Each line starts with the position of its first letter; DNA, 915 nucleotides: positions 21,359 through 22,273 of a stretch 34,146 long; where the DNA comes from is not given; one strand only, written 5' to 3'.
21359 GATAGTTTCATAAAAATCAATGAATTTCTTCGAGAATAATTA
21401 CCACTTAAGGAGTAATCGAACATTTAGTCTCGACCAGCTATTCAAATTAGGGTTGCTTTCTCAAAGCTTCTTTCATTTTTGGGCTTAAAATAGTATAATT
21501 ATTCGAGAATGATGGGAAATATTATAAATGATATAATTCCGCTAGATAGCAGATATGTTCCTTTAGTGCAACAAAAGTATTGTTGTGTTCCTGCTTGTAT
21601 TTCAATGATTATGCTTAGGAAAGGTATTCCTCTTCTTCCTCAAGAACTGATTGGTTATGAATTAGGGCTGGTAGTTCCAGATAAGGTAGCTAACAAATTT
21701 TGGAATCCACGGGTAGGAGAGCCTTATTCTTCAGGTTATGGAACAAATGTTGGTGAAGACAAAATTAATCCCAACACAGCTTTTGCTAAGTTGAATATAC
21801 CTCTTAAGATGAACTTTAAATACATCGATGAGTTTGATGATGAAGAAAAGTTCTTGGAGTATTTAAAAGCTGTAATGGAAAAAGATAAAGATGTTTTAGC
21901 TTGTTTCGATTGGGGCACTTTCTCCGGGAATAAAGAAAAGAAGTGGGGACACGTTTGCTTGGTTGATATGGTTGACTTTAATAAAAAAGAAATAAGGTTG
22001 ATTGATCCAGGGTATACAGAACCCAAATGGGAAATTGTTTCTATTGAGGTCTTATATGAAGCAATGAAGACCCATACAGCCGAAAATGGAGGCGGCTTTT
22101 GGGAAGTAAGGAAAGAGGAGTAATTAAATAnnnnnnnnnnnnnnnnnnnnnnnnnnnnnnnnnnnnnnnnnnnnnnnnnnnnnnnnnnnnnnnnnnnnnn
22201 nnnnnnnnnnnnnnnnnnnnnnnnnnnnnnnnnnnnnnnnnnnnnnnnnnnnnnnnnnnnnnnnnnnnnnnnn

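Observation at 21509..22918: Tightly coupled operon: C39-like cysteine peptidase, SET-domain methyltransferase and cupin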

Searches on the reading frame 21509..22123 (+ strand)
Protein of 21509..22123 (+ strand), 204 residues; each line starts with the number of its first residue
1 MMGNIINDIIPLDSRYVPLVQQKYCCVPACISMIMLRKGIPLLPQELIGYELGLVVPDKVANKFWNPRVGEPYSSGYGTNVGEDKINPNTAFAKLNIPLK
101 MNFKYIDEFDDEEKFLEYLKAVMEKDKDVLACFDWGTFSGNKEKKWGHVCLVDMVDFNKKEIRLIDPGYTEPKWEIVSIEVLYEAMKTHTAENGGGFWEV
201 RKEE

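Call 3: search_protein_families(library=pfam, proteins=[window:21509-22123:+], max_evalue=1)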
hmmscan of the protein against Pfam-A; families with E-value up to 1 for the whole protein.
window:21509-22123:+ (204 aa): 2 families
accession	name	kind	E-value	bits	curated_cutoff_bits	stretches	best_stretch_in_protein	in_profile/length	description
PF13529.12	Peptidase_C39_2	-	0.019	16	24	1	17-48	3-38/143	Peptidase_C39 like family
PF08990.16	Docking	-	0.07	13.3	20.9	1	111-123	2-14/29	Erythronolide synthase docking domain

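Call 5: search_protein_families(library=ncbifam, proteins=[window:21509-22123:+], max_evalue=1)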
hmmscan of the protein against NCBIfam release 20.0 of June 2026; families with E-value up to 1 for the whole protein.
window:21509-22123:+ (204 aa): 0 families

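Call 7: find_homologous_proteins(query=window:21509-22123:+)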
Query window:21509-22123:+ (204 aa): 33 proteins with E <= 0.001 among 234 candidates.
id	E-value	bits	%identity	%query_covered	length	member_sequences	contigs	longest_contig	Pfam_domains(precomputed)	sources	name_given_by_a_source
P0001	2.6e-137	473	100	100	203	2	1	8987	-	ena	-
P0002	8.4e-89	315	68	96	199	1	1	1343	-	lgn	-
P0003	1.3e-79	285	61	96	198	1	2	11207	-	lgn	-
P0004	2.2e-72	261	58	97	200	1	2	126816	-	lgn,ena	-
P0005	2.7e-67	244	54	98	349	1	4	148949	PF00293.35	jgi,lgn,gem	-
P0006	7.9e-66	240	53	95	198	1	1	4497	-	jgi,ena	-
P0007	3.3e-64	234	52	96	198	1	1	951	-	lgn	-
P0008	1.9e-62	229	51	96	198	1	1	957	-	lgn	-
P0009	4.6e-62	227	50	98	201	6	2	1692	-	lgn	-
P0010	3.9e-61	224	49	99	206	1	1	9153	-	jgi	jgi:hypothetical protein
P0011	1.5e-60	222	53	96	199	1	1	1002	-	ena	-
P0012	7.9e-60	220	52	95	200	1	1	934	-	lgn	-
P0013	2.3e-58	215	48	96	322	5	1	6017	PF07883.18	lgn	-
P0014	9.8e-58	213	50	97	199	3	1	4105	-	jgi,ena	-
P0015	1.6e-57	213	50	94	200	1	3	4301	-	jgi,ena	-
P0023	3.6e-52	195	50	95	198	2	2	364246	-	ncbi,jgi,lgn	jgi:hypothetical protein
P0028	1.4e-40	157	43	92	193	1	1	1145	PF13529.14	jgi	jgi:Peptidase_C39 like family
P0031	1.2e-31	128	38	94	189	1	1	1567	PF13529.14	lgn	-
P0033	4.9e-26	110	35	90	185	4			PF13529.14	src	-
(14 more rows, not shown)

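Call 8: search_solved_structures(query=window:21509-22123:+, max_evalue=10, show_alignments=2)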
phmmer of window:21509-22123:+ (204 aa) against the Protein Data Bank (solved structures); distinct sequences matched with E-value up to 10: 4.
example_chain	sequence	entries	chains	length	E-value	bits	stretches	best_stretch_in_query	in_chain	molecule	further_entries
8d0o_A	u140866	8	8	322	0.72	12.5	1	102-152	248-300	4-galactosyl-N-acetylglucosaminide 3-alpha-L-fucosyltransferase 9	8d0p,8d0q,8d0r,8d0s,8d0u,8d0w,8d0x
4xh0_A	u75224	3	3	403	0.74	12.5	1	92-144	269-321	Similar to uniprot|P29295 Saccharomyces cerevisiae YPL204w HRR25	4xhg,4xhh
4o60_A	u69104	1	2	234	1.9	11.2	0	113-155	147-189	ANK-N5C-317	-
2p22_C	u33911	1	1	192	2.6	10.7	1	84-162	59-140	Protein SRN2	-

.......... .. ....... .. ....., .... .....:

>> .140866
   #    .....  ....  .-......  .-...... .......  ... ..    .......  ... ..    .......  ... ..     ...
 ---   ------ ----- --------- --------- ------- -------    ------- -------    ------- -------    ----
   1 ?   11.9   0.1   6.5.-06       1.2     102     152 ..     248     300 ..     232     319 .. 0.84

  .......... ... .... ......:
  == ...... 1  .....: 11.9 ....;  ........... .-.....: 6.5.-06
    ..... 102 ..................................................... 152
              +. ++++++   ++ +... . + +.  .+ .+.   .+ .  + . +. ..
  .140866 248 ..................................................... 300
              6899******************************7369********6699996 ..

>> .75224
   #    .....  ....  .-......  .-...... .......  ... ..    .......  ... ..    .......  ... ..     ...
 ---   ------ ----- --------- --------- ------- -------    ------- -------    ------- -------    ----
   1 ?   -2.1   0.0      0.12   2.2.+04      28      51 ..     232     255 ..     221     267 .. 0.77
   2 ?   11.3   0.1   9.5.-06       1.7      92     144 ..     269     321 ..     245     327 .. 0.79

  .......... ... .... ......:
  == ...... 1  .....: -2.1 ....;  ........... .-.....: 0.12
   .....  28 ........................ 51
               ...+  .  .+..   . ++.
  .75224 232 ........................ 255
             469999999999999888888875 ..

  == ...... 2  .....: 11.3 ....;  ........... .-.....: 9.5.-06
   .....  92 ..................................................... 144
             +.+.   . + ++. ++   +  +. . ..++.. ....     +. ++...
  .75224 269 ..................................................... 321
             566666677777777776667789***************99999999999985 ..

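Call 10: find_encoding_contigs(protein=P0023, flank=6000, max_places=3)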
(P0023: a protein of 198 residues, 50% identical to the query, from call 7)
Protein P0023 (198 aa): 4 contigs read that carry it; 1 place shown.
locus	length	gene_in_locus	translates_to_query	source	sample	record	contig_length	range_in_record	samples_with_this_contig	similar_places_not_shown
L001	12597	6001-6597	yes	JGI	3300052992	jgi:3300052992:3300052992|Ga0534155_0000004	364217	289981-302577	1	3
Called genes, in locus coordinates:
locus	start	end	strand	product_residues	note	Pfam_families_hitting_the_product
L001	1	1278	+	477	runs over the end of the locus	PF00587:tRNA-synt_2b, PF03129:HGTP_anticodon, PF09180:ProRS-C_1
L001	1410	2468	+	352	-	PF00022:Actin (faint), PF06723:MreB_Mbl, PF25216:Volactin (weak), PF11104:PilM_2 (faint), PF00012:HSP70, PF14450:FtsA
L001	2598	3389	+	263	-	PF04085:MreC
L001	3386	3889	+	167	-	PF04093:MreD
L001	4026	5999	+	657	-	PF03717:PBP_dimer, PF00905:Transpeptidase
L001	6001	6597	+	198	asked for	-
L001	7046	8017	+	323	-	-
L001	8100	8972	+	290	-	PF00763:THF_DHG_CYH, PF02882:THF_DHG_CYH_C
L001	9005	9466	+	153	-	PF03449:GreA_GreB_N, PF01272:GreA_GreB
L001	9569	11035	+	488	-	PF01336:tRNA_anti-codon, PF00152:tRNA-synt_2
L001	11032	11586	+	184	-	PF01966:HD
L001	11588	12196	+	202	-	PF01725:Ham1p_like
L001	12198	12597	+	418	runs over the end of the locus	PF02403:Seryl_tRNA_N, PF00587:tRNA-synt_2b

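Call 11: find_related_loci(query=A1, collection=genome_contigs, flank=6000)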
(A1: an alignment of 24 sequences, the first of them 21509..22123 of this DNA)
Query A1 (204 aa) in genome_contigs; peptide patterns used: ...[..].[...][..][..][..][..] (x = any residue, [..] = any of these).
62 stretches matched a pattern; 50 encode a relative of the query (tblastn E <= 1e-3); 50 distinct loci.
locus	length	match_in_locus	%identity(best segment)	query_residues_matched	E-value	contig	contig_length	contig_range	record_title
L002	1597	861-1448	52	6-200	2e-70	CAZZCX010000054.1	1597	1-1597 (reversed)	MAG TPA_asm: uncultured Gammaproteobacteria bacterium isolate SRP173033_co1_414 genome assembly, contig: NODE_284119_len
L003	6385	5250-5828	50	8-201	7e-67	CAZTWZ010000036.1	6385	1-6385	MAG TPA_asm: uncultured Candidatus Saccharibacteria bacterium isolate binchicken_co172_94 genome assembly, contig: NODE_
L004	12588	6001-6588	50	6-202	3e-66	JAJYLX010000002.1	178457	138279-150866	MAG: Candidatus Micrarchaeota archaeon isolate DBS2-1.bin97 NODE_102_length_178457_cov_2.422834, whole genome shotgun se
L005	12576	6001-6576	53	8-200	2e-66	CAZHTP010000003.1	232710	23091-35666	MAG TPA_asm: uncultured Gammaproteobacteria bacterium isolate SRP192515_co2_50 genome assembly, contig: NODE_21_length_2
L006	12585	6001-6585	51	7-200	7e-66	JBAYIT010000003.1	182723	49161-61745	MAG: Candidatus Shapirobacteria bacterium isolate SO_2016_GW1_37 scaffold00162_OW334_2016, whole genome shotgun sequence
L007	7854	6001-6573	50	11-200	2e-64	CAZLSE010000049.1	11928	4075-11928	MAG TPA_asm: uncultured Gammaproteobacteria bacterium isolate binchicken_co37_70 genome assembly, contig: NODE_2378_leng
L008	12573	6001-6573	52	8-199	4e-64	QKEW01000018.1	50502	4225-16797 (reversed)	MAG: bacterium isolate SZUA-486 scaffold_1074, whole genome shotgun sequence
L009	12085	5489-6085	49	7-204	1e-63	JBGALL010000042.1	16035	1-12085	MAG: Candidatus Woesebacteria bacterium isolate MAG_MBR_H10.109 MBRH10-109_opera_contig_11912, whole genome shotgun sequ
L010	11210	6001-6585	50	4-199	2e-63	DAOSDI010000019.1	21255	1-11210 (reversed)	MAG TPA_asm: Candidatus Pacearchaeota archaeon isolate AMR_MDS_1835 NODE_1074_length_21255_cov_22.806745, whole genome s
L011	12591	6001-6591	49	5-200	6e-64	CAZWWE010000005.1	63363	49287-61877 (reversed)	MAG TPA_asm: uncultured Pseudomonadales bacterium isolate SRP216815_co1_233 genome assembly, contig: NODE_506_length_633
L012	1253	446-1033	48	5-200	3e-67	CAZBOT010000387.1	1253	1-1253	MAG TPA_asm: uncultured Candidatus Saccharibacteria bacterium isolate SRP329715_co1_191 genome assembly, contig: NODE_20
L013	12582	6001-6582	49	6-200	2e-63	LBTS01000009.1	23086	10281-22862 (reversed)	MAG: Candidatus Moranbacteria bacterium GW2011_GWC2_37_8 US63_C0009, whole genome shotgun sequence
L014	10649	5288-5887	46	5-203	1e-62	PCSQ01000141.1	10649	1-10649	MAG: Candidatus Beckwithbacteria bacterium CG23_combo_of_CG06-09_8_20_14_all_47_9 CG23_scaffold_4185_c, whole genome sho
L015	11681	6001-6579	49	7-202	3e-61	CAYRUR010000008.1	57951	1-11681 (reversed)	MAG TPA_asm: uncultured Gammaproteobacteria bacterium isolate SRP144015_co1_42 genome assembly, contig: NODE_287_length_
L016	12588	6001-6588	47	3-200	1e-61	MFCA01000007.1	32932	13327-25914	MAG: Candidatus Curtissbacteria bacterium RIFOXYA1_FULL_41_14 rifoxya1_full_scaffold_1754, whole genome shotgun sequence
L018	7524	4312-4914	49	6-204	5e-60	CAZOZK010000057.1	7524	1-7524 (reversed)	MAG TPA_asm: uncultured Pseudomonadales bacterium isolate SRP107338_co1_182 genome assembly, contig: NODE_12982_length_7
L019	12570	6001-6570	46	8-199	8e-60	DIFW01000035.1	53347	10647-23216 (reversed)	MAG TPA_asm: Patescibacteria group bacterium UBA5738 UBA5738_contig_15703, whole genome shotgun sequence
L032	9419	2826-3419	43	6-204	3e-51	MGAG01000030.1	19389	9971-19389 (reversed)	MAG: Candidatus Roizmanbacteria bacterium RIFCSPLOWO2_01_FULL_37_12 rifcsplowo2_01_scaffold_5331, whole genome shotgun s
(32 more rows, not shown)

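Call 14: find_encoding_contigs(protein=P0003, flank=5000, max_places=2)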
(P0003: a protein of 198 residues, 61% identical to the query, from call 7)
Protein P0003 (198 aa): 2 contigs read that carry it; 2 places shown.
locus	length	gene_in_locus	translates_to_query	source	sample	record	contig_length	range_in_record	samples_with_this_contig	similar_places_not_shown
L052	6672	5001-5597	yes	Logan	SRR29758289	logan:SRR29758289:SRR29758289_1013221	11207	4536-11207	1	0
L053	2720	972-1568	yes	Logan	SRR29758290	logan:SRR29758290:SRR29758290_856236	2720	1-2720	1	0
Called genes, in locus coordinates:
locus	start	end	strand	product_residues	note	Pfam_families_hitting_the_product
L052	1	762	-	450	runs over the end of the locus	-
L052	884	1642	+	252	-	-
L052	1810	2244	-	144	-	-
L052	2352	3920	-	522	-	PF02624:YcaO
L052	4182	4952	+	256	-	PF01978:TrmB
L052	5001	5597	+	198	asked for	-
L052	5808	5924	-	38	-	-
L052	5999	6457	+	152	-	-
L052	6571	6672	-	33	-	?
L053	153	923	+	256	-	PF01978:TrmB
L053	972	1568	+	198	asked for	-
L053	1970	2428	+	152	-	-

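Call 15: find_encoding_contigs(protein=P0004, flank=5000, max_places=2)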
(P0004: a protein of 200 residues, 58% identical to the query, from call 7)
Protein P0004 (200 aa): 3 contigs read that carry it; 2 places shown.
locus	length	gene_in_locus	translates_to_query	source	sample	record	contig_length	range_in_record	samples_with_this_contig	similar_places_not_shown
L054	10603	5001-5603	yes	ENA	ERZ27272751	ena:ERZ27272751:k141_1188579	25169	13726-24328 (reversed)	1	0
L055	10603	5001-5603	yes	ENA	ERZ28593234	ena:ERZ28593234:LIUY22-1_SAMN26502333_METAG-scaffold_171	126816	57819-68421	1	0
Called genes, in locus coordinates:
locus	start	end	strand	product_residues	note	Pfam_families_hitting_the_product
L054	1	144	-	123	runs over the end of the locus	-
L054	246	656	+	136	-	PF11969:DcpS_C, PF01230:HIT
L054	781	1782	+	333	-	PF00768:Peptidase_S11, PF13354:Beta-lactamase2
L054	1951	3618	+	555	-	PF00989:PAS, PF08448:PAS_4, PF13426:PAS_9, PF00512:HisKA, PF02518:HATPase_c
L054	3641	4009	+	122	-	PF00072:Response_reg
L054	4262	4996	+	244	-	PF02616:SMC_ScpA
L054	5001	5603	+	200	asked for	-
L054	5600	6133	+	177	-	PF04079:SMC_ScpB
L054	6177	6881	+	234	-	PF01479:S4, PF00849:PseudoU_synth_2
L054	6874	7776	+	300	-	PF00768:Peptidase_S11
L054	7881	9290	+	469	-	PF00009:GTP_EFTU, PF01926:MMR_HSR1, PF02421:FeoB_N, PF00009:GTP_EFTU, PF01926:MMR_HSR1, PF02421:FeoB_N, PF16897:MMR_HSR1_Xtn (weak), PF14714:KH_dom-like, +5 more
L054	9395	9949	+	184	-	PF01195:Pept_tRNA_hydro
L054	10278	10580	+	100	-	-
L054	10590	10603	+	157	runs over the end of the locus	-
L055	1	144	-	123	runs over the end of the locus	-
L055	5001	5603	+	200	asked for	-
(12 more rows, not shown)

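Call 16: find_encoding_contigs(protein=P0002, flank=5000, max_places=2)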
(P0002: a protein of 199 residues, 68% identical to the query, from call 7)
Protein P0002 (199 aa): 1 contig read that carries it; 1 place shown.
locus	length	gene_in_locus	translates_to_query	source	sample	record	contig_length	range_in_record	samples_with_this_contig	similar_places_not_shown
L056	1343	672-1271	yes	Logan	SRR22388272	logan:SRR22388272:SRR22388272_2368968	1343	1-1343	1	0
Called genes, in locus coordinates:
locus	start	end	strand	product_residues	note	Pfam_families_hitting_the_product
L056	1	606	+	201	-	?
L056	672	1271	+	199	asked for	-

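Call 19: predict_structure(alignment_id=A1)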
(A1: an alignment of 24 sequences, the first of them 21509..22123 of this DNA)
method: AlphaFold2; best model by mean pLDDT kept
length: 204 residues; sequences in the alignment: 24
mean_pLDDT: 94.3   pTM: 0.90
mean pLDDT of the five models: 94.3, 94.1, 92.9, 91.6, 91.3
residues with pLDDT >= 90: 183; 70-90: 14; 50-70: 5; < 50: 2
segments of 3 or more residues with pLDDT < 50: none
pLDDT, mean of each block of 10 residues (from residue 1): 60 95 97 98 98 97 95 93 90 98 97 97 98 96 92 98 97 96 97 97 94
secondary structure, 60 per line:
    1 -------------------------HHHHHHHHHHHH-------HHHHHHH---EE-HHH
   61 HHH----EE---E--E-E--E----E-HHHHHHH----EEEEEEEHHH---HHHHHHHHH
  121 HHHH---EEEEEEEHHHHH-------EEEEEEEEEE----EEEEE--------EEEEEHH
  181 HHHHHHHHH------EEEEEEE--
elements in order: H26-37 H45-51 H58-63 H88-94 E99-105 H112-124 E128-134 H135-139 E147-156 E161-165 E174-178 H179-189 E196-202

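Call 35: search_protein_families(library=pfam, alignment_id=A3, max_evalue=0.0001)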
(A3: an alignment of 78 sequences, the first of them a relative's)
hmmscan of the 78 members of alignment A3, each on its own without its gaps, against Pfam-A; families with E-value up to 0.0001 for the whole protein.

A. member 1, L001:4023-5999:+ (658 aa): 2 families
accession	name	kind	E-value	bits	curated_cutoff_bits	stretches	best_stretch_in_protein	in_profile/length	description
PF00905.27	Transpeptidase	-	1.8e-67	228.1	22.1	1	308-648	2-298/299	Penicillin binding protein transpeptidase domain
PF03717.20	PBP_dimer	-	1e-41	143.8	24.4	1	95-265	3-176/180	Penicillin-binding Protein dimerisation domain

B. families by the number of members that match (of 78 scanned): 95 families (the first 25 are shown)
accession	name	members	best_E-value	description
PF02826.25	2-Hacid_dh_C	3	5.6e-40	D-isomer specific 2-hydroxyacid dehydrogenase, NAD binding domain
PF00293.34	NUDIX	3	1.5e-22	NUDIX domain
PF00389.36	2-Hacid_dh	3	4.1e-21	D-isomer specific 2-hydroxyacid dehydrogenase, catalytic domain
PF13649.12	Methyltransf_25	3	2.2e-18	Methyltransferase domain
PF08241.18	Methyltransf_11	3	1e-17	Methyltransferase domain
PF13847.12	Methyltransf_31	3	7.3e-13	Methyltransferase domain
PF00583.31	Acetyltransf_1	3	2.1e-12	Acetyltransferase (GNAT) family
PF08242.18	Methyltransf_12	3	5.7e-11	Methyltransferase domain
PF00702.32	Hydrolase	2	4.6e-38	haloacid dehalogenase-like hydrolase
PF03575.23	Peptidase_S51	2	5.3e-32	Peptidase family S51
PF13302.13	Acetyltransf_3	2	5.4e-20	Acetyltransferase (GNAT) domain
PF13489.12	Methyltransf_23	2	8.4e-17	Methyltransferase domain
PF13508.13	Acetyltransf_7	2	4.2e-10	Acetyltransferase (GNAT) domain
PF08282.18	Hydrolase_3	2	3e-08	haloacid dehalogenase-like hydrolase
PF01209.24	Ubie_methyltran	2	3.8e-08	ubiE/COQ5 methyltransferase family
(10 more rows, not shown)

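Call 40: search_solved_structures(query=A1, max_evalue=10, show_alignments=4)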
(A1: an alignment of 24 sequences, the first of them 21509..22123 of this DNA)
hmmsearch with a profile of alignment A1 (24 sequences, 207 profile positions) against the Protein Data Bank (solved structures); distinct sequences matched with E-value up to 10: 7.
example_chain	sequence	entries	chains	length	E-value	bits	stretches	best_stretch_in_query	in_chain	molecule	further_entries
6th5_A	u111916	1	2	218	0.0015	21.2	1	90-203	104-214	Alr0975 protein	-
6tho_A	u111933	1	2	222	0.0017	21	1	90-203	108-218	Alr0975 protein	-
2btw_B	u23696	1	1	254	0.0023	20.6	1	90-203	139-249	ALR0975 PROTEIN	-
2btw_A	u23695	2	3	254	0.0025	20.5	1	90-203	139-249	ALR0975 PROTEIN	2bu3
6tjl_A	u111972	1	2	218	0.0076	18.9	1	95-203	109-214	Alr0975 protein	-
5xyi_Y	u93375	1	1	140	0.092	15.4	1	83-200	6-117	Ribosomal protein S24e, putative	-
4a04_A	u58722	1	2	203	0.75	12.4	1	131-183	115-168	T-BOX TRANSCRIPTION FACTOR TBX1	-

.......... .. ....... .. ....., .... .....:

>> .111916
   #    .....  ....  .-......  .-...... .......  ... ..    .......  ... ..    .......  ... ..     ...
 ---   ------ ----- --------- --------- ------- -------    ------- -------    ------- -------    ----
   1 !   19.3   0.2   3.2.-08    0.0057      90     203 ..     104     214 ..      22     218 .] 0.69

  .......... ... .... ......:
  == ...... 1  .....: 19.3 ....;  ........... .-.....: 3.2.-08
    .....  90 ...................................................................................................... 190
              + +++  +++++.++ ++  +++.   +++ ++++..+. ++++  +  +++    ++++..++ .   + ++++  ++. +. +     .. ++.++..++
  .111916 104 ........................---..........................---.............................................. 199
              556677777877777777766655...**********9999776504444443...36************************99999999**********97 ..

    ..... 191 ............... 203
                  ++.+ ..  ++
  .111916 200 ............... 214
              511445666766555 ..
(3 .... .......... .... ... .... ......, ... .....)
